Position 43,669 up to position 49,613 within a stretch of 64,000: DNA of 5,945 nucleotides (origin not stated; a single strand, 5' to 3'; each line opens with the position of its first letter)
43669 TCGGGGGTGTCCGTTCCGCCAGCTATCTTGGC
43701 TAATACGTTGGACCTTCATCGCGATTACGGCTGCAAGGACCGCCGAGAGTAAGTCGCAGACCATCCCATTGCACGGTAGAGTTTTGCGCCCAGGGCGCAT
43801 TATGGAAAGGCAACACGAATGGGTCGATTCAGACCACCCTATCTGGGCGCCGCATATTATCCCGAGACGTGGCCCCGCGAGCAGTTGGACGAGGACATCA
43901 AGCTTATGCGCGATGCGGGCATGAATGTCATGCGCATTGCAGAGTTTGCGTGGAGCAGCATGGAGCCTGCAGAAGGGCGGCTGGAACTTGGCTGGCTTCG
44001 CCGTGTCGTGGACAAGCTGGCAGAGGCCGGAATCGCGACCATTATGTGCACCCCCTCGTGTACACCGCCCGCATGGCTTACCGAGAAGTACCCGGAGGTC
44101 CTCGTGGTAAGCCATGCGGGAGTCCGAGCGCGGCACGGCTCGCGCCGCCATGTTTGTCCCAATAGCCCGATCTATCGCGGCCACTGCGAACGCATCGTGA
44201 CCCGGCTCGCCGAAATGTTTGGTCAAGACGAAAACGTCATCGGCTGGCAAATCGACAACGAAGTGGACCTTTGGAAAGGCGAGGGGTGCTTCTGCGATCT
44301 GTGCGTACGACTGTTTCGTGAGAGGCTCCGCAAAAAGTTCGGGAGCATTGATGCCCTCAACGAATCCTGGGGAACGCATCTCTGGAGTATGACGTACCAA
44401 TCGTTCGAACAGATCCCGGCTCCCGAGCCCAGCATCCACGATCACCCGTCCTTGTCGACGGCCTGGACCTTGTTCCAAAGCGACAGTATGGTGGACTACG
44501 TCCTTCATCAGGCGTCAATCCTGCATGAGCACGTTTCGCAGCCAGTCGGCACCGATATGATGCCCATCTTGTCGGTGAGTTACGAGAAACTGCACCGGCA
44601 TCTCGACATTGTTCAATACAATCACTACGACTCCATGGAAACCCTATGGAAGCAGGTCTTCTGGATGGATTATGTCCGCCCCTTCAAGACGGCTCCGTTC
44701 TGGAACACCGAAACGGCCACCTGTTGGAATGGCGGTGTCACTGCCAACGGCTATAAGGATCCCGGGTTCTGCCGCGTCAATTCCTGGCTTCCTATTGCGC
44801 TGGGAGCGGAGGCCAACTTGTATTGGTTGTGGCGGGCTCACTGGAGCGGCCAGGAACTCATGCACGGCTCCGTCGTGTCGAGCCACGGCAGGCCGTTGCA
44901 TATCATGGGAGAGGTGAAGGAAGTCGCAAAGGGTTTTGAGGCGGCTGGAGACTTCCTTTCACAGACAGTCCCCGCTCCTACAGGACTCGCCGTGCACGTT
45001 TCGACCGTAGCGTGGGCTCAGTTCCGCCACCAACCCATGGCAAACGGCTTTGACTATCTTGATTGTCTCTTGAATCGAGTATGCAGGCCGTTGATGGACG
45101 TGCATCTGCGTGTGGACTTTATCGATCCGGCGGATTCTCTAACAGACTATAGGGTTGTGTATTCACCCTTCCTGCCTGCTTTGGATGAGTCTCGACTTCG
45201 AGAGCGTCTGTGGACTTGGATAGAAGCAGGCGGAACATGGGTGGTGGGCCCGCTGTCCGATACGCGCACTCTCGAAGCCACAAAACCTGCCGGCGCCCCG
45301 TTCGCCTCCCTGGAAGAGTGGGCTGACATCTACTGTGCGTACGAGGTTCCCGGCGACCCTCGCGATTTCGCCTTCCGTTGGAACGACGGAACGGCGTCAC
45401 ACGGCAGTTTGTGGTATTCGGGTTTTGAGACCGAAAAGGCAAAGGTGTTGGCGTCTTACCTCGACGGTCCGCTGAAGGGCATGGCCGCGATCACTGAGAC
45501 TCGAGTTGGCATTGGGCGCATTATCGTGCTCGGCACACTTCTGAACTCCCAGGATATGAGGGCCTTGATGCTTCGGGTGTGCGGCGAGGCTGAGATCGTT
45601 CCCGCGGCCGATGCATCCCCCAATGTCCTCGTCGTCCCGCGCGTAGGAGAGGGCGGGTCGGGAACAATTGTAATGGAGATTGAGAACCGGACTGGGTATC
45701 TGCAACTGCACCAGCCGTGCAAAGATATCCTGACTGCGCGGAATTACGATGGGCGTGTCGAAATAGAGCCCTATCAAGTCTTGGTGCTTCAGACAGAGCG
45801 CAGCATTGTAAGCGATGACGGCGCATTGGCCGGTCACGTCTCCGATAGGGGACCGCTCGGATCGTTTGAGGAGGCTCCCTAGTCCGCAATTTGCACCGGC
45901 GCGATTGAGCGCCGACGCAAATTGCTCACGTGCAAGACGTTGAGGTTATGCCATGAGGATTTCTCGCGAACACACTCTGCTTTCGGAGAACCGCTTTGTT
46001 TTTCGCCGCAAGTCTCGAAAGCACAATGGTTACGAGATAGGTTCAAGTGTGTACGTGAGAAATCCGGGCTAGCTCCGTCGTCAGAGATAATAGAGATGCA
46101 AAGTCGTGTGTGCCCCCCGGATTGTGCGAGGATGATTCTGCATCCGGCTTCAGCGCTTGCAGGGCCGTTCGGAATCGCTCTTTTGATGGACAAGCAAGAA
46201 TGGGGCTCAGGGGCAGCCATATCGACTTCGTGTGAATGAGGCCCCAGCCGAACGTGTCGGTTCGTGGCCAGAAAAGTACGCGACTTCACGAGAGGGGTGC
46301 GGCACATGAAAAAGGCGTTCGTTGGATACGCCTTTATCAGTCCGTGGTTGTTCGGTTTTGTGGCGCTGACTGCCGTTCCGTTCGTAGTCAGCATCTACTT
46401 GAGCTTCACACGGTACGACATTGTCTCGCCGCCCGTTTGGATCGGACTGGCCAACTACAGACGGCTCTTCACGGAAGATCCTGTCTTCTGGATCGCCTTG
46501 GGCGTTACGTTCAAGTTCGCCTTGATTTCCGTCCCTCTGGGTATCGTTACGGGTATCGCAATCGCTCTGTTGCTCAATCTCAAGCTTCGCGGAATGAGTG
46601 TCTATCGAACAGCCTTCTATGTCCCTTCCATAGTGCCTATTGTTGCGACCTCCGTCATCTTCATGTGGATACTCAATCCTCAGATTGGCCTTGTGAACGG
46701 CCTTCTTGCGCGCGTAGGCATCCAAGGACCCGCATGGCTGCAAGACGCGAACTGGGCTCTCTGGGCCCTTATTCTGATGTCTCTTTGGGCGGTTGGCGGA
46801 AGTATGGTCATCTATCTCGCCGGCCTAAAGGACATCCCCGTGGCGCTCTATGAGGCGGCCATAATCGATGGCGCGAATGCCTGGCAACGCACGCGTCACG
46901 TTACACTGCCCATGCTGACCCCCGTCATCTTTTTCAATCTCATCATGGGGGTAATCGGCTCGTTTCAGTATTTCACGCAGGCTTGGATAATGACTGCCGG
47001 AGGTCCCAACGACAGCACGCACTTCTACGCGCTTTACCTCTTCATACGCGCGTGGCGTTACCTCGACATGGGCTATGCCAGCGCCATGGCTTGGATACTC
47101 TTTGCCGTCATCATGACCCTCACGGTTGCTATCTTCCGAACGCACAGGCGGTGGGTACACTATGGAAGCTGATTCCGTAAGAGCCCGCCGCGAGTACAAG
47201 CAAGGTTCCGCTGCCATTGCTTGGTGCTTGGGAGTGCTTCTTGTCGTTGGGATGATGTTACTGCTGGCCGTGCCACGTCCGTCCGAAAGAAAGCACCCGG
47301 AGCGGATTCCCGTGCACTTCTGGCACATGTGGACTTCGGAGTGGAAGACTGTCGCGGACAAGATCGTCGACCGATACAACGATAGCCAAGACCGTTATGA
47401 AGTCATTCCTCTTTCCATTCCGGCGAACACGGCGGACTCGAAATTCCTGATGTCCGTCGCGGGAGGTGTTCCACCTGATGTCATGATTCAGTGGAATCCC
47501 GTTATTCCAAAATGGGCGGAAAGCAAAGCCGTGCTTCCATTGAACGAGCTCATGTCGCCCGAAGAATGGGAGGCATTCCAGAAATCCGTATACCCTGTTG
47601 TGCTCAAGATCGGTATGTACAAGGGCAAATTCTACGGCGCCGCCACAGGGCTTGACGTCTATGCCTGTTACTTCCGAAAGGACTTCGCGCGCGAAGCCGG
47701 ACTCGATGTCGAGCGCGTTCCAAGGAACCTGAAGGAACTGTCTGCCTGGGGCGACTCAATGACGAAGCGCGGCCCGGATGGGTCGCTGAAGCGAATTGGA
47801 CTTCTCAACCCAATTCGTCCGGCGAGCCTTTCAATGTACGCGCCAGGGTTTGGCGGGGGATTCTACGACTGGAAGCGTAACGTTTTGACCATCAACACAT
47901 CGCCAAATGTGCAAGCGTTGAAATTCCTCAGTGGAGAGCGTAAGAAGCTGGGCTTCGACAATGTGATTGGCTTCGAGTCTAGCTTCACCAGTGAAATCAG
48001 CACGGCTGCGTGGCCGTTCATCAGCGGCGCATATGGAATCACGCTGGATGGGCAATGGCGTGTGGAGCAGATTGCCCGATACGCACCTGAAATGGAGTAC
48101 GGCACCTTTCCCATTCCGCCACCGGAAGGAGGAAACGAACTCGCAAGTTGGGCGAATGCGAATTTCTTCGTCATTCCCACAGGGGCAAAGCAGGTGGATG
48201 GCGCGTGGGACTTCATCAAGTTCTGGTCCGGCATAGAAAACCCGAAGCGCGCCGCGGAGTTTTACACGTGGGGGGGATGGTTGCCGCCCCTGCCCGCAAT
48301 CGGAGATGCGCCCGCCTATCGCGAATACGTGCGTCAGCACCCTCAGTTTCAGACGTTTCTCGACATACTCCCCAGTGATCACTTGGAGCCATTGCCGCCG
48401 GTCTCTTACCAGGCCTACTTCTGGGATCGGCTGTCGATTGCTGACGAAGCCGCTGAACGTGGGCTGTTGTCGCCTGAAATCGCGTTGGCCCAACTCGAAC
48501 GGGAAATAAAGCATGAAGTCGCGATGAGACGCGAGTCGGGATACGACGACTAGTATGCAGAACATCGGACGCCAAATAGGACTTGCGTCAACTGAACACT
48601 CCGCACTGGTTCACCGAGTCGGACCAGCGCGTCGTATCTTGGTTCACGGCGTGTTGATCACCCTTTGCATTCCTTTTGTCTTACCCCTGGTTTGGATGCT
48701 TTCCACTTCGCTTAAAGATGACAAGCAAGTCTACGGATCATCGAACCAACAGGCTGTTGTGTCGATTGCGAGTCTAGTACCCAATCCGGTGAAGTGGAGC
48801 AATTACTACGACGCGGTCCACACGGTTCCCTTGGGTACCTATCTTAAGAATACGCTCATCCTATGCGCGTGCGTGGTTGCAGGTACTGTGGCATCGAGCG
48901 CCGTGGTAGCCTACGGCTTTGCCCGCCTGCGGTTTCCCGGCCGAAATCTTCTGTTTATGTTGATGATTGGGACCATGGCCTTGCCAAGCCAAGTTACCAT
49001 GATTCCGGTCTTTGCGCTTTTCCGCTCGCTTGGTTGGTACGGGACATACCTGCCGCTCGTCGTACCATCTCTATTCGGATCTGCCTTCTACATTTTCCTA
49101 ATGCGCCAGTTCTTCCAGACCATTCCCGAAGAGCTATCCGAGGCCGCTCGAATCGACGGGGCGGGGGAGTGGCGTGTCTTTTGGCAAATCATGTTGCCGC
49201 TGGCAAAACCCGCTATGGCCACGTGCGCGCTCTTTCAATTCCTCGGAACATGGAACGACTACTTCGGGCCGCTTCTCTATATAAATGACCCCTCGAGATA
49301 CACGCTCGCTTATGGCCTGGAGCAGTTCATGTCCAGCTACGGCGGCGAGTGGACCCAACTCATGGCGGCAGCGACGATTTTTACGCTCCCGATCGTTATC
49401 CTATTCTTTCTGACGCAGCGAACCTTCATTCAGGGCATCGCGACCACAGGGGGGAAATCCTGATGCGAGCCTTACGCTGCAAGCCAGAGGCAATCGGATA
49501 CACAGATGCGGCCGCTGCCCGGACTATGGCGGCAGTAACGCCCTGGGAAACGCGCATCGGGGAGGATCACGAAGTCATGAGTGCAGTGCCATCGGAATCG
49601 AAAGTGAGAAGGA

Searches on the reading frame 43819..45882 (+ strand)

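Call 55: search_protein_families(library=pfam, proteins=[window:43819-45882:+], max_evalue=0.00001)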
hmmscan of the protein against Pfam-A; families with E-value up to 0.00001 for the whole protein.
window:43819-45882:+ (687 aa): 2 families
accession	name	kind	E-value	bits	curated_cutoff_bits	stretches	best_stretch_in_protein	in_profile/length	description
PF02449.21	Glyco_hydro_42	-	3.9e-106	356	21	1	13-373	2-373/376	Beta-galactosidase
PF08532.16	Glyco_hydro_42M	-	7.7e-24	84.8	25.8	1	399-593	12-206/207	Beta-galactosidase trimerisation domain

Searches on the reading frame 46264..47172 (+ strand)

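Call 84: search_protein_families(library=pfam, proteins=[window:46264-47172:+], max_evalue=0.00001)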
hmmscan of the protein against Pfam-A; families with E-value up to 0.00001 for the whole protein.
window:46264-47172:+ (302 aa): 1 family
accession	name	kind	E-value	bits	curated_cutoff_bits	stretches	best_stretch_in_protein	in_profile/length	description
PF00528.27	BPD_transp_1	-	2.4e-14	53.9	26.4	1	93-292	1-176/184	Binding-protein-dependent transport system inner membrane component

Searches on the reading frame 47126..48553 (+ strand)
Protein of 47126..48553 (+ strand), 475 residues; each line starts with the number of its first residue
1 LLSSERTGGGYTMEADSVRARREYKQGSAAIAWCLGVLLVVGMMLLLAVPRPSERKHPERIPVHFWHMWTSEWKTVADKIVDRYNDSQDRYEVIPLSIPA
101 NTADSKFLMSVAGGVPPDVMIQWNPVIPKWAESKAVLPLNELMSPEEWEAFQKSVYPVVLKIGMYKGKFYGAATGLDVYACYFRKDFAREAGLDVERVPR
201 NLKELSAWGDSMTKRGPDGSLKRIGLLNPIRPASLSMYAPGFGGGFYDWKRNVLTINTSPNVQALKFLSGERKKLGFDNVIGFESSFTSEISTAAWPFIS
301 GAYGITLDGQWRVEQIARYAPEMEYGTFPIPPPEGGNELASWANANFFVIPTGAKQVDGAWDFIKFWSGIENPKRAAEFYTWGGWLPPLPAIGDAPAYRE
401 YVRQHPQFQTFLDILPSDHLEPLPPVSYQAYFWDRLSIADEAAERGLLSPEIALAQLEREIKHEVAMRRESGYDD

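Call 84: search_protein_families(library=pfam, proteins=[window:47126-48553:+], max_evalue=0.00001)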
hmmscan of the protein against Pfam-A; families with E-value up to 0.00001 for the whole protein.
window:47126-48553:+ (475 aa): 2 families
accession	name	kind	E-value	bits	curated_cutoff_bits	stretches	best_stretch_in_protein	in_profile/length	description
PF13416.11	SBP_bac_8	-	7.1e-20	72.4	27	1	79-401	1-274/279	Bacterial extracellular solute-binding protein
PF01547.30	SBP_bac_1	-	1.2e-17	65.3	26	1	94-368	27-301/307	Bacterial extracellular solute-binding protein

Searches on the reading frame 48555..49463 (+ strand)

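Call 84: search_protein_families(library=pfam, proteins=[window:48555-49463:+], max_evalue=0.00001)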
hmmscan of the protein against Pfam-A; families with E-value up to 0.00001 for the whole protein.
window:48555-49463:+ (302 aa): 1 family
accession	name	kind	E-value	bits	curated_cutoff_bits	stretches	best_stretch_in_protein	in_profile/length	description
PF00528.27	BPD_transp_1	-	1.5e-25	90.4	26.4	1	120-294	6-181/184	Binding-protein-dependent transport system inner membrane component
